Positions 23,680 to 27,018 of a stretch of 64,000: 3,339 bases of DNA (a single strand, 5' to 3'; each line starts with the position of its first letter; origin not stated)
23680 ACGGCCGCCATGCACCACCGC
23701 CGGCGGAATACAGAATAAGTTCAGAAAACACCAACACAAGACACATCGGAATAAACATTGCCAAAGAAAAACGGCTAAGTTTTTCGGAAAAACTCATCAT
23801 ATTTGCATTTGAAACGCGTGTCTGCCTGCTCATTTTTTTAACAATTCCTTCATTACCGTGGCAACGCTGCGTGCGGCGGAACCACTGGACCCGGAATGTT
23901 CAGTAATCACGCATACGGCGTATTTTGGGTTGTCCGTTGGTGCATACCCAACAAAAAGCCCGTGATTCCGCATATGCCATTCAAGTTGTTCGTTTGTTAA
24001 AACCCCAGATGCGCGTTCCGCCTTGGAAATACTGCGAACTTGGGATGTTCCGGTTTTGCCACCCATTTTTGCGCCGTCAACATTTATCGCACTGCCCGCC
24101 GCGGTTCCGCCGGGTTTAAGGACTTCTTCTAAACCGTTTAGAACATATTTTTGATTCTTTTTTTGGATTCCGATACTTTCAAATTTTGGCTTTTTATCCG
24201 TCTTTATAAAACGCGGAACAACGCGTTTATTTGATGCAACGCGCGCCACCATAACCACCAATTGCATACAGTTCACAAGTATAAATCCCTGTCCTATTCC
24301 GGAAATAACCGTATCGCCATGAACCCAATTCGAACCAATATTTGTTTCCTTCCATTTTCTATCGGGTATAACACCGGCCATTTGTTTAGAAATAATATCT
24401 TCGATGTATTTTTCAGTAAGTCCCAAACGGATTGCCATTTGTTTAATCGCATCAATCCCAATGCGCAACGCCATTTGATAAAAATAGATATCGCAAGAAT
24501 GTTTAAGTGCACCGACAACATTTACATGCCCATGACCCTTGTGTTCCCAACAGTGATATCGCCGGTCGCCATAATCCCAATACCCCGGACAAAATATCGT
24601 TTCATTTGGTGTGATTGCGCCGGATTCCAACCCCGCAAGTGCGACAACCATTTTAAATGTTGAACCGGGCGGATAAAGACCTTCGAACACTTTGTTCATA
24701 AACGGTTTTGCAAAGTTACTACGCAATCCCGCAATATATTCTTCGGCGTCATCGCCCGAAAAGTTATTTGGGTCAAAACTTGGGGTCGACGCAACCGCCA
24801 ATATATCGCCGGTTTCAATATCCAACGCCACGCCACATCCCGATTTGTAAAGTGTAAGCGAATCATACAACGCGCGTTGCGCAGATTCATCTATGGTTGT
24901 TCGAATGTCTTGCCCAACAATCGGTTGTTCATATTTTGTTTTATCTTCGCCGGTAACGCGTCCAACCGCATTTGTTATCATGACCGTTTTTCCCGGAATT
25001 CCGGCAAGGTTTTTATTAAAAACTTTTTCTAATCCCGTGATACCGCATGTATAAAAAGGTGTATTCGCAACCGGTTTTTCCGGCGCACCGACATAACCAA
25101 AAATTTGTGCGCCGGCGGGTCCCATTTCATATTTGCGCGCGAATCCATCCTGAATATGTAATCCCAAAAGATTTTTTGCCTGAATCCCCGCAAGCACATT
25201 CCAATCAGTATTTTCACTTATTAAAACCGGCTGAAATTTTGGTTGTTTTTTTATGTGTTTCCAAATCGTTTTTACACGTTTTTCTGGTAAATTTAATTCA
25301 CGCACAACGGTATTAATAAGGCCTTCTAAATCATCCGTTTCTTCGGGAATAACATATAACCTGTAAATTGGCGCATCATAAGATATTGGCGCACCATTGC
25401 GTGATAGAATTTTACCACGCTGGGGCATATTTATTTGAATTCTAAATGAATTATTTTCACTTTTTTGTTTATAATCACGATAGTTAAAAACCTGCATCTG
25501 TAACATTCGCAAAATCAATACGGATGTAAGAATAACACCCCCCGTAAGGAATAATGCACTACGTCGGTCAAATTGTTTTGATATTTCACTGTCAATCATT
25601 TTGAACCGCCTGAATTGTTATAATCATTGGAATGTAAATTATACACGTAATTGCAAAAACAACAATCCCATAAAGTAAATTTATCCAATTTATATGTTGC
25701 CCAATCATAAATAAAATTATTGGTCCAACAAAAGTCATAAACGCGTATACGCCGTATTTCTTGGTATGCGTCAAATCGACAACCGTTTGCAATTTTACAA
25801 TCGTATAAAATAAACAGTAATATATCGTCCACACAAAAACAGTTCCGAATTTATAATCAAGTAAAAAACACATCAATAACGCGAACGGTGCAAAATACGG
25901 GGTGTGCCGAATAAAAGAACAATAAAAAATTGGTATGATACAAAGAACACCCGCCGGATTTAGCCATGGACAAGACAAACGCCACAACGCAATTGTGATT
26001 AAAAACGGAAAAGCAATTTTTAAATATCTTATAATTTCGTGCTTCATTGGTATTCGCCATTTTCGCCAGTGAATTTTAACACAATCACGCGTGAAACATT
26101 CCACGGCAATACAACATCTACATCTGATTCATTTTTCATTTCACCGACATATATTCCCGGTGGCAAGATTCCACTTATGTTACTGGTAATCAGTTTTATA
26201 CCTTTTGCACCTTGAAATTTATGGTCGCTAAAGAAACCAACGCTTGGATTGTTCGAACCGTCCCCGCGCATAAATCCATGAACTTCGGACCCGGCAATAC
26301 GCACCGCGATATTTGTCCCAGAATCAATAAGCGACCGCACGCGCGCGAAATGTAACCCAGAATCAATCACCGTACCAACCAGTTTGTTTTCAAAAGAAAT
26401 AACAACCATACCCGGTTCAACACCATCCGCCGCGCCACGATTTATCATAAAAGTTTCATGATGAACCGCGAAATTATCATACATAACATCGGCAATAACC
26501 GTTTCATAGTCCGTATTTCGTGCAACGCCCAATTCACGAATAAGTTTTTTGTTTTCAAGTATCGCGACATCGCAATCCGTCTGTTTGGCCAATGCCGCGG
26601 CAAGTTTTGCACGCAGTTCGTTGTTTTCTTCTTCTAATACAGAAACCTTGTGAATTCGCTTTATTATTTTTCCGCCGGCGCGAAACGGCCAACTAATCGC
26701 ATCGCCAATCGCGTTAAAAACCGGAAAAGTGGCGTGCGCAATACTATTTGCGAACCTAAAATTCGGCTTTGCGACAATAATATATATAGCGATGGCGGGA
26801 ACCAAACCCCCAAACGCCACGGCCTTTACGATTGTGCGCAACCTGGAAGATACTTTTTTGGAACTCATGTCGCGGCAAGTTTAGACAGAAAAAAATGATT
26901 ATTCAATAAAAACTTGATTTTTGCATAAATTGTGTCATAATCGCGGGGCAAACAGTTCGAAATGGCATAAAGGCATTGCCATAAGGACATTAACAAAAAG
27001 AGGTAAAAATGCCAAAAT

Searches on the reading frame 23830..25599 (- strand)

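Call 52: search_protein_families(library=pfam, proteins=[window:23830-25599:-], max_evalue=0.001)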
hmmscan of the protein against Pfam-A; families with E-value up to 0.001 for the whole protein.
window:23830-25599:- (589 aa): 2 families
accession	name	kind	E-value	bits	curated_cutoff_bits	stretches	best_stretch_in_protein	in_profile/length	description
PF00905.27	Transpeptidase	-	2.5e-59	201.4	22.1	1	254-584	1-295/299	Penicillin binding protein transpeptidase domain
PF03717.20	PBP_dimer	-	2.8e-24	86.9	24.4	1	59-218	4-178/180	Penicillin-binding Protein dimerisation domain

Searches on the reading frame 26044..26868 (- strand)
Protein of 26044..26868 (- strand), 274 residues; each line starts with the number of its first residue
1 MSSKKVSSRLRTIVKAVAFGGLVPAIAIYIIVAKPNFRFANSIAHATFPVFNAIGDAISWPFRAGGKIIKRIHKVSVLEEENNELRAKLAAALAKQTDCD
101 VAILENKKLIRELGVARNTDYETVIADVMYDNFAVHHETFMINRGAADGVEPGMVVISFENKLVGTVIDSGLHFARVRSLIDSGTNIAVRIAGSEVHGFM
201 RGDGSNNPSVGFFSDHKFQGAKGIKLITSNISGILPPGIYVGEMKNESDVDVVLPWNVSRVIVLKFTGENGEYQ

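Call 52: search_protein_families(library=pfam, proteins=[window:26044-26868:-], max_evalue=0.001)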
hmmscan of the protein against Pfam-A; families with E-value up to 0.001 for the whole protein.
window:26044-26868:- (274 aa): 1 family
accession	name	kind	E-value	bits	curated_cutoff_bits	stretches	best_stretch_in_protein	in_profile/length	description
PF04085.20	MreC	-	2.9e-24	85.9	28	1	128-246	1-117/147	Rod shape-determining protein MreC, barrel core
